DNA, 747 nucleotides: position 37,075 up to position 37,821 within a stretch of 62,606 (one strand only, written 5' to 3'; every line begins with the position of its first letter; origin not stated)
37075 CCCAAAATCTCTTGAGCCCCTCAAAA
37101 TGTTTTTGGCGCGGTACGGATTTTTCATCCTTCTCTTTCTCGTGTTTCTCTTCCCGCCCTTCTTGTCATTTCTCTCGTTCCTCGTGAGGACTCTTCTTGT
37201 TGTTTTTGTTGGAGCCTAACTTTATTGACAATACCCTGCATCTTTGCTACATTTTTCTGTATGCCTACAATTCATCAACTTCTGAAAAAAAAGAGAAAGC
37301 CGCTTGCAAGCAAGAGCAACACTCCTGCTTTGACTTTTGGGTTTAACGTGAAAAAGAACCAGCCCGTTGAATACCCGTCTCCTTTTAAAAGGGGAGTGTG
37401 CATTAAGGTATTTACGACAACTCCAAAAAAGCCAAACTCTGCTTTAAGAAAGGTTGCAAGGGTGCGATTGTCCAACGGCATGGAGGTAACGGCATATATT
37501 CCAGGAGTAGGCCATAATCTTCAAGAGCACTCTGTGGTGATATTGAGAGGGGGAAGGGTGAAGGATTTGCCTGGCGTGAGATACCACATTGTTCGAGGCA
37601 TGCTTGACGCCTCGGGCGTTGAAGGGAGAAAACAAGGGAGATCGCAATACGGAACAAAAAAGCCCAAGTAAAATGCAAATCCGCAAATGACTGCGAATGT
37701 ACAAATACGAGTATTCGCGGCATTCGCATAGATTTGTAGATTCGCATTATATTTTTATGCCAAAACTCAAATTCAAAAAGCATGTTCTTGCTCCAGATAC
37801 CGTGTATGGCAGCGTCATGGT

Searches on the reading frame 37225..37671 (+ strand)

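Call 15: search_protein_families(library=pfam, proteins=[window:37225-37671:+])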
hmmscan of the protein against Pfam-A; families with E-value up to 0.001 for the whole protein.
window:37225-37671:+ (148 aa): 1 family
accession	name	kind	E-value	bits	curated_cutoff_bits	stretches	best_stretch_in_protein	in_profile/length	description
PF00164.32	Ribosom_S12_S23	-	1.6e-36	124.8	22.3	1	46-148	6-109/110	Ribosomal protein S12/S23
